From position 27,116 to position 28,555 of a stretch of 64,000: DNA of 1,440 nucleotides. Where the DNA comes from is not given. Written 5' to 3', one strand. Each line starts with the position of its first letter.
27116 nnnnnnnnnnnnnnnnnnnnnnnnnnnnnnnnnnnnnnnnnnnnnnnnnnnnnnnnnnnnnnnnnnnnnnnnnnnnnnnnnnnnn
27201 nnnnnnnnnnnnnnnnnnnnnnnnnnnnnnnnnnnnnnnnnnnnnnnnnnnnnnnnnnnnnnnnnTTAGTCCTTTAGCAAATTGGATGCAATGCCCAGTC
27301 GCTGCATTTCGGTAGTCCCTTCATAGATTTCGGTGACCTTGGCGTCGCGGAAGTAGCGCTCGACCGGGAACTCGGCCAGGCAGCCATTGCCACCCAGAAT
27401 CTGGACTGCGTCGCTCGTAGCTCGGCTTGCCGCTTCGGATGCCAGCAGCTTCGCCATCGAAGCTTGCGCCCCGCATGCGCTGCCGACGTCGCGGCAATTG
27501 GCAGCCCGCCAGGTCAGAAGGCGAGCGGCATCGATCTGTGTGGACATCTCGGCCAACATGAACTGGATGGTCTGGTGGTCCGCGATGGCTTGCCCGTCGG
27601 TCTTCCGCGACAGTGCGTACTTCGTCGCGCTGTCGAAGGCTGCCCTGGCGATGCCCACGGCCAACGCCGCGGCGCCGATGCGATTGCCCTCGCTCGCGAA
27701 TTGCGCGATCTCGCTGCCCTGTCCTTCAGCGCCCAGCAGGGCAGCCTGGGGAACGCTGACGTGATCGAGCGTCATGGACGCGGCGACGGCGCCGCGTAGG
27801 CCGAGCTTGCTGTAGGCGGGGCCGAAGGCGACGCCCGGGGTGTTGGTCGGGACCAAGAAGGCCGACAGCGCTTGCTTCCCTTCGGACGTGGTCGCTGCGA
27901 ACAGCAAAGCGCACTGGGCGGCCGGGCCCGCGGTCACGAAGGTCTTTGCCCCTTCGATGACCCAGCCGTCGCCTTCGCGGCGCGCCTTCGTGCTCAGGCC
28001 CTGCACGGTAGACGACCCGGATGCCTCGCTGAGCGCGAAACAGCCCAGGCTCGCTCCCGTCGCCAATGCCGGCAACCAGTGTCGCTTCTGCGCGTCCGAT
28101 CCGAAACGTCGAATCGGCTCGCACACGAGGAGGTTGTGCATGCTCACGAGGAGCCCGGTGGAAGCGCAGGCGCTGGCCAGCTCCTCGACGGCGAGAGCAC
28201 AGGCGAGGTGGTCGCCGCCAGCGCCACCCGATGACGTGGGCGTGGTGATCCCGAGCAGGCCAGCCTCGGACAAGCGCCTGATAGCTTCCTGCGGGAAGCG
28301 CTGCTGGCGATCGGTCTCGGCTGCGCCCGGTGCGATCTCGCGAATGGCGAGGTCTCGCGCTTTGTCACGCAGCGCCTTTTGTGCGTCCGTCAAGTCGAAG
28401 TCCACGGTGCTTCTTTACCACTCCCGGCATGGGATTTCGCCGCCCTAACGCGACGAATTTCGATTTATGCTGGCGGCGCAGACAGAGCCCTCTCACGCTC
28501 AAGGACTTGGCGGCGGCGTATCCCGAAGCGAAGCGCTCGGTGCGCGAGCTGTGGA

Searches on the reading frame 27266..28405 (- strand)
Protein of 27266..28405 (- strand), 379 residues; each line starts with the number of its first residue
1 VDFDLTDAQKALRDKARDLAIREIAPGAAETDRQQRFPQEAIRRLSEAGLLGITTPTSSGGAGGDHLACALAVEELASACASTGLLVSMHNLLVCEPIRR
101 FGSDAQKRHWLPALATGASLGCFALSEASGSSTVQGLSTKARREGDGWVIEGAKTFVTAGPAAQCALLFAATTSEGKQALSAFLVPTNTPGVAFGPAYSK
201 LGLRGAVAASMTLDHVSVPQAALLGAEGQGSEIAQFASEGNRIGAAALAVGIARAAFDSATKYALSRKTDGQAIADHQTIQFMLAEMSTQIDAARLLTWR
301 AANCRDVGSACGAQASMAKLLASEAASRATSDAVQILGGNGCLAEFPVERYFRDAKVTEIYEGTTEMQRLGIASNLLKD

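Call 13: search_protein_families(library=pfam, proteins=[window:27266-28405:-], max_evalue=0.001)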
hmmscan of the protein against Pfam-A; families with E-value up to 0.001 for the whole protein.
window:27266-28405:- (379 aa): 5 families
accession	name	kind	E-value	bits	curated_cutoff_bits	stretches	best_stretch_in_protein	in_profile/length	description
PF00441.29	Acyl-CoA_dh_1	-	2.2e-44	151.7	22.4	1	228-376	1-149/150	Acyl-CoA dehydrogenase, C-terminal domain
PF02771.21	Acyl-CoA_dh_N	-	5.2e-37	127.1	22.9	1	6-117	1-112/113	Acyl-CoA dehydrogenase, N-terminal domain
PF08028.16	Acyl-CoA_dh_2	-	1.6e-26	93.6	22.7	1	244-364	2-132/134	Acyl-CoA dehydrogenase, C-terminal domain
PF02770.24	Acyl-CoA_dh_M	-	1.8e-20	73.4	33.3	1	122-216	1-97/97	Acyl-CoA dehydrogenase, middle domain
PF11794.13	HpaB_N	-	2.2e-05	24.6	35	1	142-194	172-227/270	4-hydroxyphenylacetate 3-hydroxylase N terminal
